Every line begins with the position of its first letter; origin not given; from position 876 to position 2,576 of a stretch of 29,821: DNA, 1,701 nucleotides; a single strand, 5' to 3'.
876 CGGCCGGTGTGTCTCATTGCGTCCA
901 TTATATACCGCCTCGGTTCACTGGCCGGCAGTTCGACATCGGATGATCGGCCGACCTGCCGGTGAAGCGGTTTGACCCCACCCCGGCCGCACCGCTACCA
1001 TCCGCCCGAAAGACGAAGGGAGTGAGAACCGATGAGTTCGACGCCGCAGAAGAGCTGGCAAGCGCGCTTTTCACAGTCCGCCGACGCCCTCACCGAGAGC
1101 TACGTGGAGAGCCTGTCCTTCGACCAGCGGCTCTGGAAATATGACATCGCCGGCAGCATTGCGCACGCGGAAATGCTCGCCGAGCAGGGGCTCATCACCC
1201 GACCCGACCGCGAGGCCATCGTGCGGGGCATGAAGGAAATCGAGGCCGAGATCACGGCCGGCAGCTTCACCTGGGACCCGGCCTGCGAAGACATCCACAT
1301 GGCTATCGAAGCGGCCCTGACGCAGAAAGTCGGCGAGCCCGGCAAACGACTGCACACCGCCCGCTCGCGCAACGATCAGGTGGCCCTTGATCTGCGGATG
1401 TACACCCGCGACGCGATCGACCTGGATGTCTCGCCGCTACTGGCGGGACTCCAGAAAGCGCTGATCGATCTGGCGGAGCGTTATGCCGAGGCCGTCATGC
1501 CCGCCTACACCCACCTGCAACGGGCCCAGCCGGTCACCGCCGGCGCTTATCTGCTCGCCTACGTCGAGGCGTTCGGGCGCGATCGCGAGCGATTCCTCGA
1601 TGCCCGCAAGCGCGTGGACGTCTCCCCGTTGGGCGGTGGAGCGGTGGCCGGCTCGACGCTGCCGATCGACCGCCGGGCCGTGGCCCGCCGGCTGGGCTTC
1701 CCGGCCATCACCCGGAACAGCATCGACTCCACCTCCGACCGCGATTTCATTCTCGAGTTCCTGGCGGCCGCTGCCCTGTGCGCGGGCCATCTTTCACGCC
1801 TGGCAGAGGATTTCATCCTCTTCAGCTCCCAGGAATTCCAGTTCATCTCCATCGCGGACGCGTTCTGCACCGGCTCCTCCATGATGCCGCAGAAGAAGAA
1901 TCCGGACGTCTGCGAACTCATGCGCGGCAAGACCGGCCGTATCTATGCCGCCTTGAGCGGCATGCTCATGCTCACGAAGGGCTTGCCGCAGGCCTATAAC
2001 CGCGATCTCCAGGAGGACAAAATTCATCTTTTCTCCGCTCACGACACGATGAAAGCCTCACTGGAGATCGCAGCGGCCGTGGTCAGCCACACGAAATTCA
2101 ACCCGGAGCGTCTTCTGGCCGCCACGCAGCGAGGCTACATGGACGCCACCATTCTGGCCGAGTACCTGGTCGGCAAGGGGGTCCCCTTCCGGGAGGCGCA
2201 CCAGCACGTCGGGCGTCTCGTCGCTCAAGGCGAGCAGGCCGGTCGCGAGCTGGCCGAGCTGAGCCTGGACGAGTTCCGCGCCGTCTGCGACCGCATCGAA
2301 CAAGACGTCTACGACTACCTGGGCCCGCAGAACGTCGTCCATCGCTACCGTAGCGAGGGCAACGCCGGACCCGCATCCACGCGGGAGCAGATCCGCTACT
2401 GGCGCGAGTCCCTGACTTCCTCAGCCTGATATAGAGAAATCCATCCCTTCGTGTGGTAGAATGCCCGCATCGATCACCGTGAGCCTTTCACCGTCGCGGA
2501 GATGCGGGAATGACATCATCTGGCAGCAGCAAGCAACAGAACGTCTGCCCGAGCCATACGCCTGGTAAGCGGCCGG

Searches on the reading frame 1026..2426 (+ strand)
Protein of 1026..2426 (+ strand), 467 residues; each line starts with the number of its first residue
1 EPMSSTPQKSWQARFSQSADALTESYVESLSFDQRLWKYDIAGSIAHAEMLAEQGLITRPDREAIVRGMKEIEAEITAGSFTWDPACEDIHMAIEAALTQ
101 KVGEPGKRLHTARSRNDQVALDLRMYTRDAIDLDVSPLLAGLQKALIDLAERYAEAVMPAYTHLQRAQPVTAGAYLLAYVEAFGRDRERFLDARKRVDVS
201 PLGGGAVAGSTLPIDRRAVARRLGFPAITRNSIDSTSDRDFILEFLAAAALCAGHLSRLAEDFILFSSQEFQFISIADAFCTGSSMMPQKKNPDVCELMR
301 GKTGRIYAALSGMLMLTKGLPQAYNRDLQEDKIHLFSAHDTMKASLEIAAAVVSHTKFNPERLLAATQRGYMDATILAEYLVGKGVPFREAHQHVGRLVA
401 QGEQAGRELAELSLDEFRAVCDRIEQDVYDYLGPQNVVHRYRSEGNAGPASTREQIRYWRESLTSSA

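Call 59: search_protein_families(library=pfam, proteins=[window:1026-2426:+], max_evalue=0.00001)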
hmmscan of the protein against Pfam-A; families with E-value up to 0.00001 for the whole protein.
window:1026-2426:+ (467 aa): 2 families
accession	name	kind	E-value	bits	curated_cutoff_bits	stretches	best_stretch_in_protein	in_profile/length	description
PF00206.25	Lyase_1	-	6.7e-76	256.1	27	1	14-306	2-310/312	Lyase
PF14698.11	ASL_C2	-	2.8e-23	82.6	27.3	1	371-438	1-68/69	Argininosuccinate lyase C-terminal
